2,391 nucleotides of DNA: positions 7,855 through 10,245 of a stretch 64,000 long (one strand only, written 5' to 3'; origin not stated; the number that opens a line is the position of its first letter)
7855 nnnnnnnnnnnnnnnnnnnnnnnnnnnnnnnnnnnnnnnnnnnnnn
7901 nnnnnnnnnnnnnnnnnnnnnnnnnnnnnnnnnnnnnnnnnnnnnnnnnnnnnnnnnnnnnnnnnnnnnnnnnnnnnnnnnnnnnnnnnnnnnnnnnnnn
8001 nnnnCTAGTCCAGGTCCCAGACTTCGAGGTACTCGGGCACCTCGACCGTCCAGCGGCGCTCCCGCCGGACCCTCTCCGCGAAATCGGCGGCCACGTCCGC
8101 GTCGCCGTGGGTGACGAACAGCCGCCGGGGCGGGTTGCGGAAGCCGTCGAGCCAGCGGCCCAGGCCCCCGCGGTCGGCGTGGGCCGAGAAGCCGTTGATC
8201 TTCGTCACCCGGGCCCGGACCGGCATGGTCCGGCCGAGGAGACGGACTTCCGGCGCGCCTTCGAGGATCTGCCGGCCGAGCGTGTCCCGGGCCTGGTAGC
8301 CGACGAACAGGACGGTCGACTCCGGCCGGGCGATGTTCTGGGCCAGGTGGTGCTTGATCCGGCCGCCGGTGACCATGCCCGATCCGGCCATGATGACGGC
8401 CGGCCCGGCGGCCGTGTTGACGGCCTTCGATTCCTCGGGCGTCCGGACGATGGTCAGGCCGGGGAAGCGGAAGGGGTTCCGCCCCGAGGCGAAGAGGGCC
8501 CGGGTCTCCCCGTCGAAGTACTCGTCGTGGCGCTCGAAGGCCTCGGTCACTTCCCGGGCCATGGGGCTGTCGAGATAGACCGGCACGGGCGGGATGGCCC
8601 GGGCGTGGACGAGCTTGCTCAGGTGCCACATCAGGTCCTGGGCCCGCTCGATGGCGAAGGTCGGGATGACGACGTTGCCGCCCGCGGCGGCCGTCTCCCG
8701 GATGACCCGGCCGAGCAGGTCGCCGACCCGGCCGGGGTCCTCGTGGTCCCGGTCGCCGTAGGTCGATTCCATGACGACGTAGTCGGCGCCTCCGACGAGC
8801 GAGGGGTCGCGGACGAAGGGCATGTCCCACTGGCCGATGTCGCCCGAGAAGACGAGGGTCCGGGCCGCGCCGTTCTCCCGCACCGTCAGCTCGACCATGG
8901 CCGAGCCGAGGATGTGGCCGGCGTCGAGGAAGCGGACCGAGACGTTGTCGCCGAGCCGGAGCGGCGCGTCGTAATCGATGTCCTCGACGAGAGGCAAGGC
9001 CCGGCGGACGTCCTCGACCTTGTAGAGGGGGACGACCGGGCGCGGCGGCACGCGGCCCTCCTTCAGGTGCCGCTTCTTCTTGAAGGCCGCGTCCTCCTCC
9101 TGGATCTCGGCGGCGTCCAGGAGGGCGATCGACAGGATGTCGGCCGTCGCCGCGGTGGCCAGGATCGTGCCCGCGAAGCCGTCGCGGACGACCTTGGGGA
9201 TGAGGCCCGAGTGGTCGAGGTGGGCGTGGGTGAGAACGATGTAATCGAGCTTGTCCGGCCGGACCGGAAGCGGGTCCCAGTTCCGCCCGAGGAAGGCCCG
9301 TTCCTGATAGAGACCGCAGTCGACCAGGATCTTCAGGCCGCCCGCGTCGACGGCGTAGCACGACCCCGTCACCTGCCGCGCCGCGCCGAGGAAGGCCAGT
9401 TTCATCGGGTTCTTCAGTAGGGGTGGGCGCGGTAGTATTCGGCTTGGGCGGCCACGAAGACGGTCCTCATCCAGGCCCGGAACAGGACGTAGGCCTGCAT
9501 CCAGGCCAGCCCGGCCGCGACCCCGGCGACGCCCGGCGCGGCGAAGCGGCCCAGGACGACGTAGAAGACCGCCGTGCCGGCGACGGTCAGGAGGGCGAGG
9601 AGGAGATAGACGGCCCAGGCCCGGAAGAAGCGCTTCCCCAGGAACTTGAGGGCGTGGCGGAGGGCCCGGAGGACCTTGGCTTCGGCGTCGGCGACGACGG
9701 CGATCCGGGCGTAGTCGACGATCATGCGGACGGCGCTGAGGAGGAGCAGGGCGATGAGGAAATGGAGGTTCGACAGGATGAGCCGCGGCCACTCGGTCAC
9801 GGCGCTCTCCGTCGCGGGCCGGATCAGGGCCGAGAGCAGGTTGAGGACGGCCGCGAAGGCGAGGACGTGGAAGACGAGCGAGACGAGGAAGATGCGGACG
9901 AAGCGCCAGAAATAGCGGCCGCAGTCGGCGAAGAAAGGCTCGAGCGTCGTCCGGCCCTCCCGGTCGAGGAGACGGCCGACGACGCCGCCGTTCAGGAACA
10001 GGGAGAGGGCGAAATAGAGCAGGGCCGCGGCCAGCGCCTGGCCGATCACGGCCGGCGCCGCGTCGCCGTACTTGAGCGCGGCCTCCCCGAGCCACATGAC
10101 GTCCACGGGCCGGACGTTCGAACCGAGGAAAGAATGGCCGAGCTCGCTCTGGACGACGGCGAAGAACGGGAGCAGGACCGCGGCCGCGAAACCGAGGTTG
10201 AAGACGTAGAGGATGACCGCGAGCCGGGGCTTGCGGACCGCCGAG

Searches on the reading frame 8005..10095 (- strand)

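Call 12: search_protein_families(library=pfam, proteins=[window:8005-10095:-])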
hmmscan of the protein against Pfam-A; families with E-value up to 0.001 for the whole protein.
window:8005-10095:- (696 aa): 5 families
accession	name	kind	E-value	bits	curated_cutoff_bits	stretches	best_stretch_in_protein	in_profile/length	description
PF10996.14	Beta-Casp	-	1.8e-39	135.4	27.7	1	485-610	1-120/120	Beta-Casp domain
PF07521.17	RMMBL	-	4.6e-17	62.2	21.6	1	624-687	2-63/63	Zn-dependent metallo-hydrolase RNA specificity domain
PF00753.33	Lactamase_B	-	3.6e-11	43.8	22.7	1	242-393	4-123/196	Metallo-beta-lactamase superfamily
PF12706.13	Lactamase_B_2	-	1.4e-09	38.3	27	1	256-451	3-171/200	Beta-lactamase superfamily domain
PF16661.11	Lactamase_B_6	-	3.3e-06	27.1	27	1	252-404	5-150/193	Metallo-beta-lactamase superfamily domain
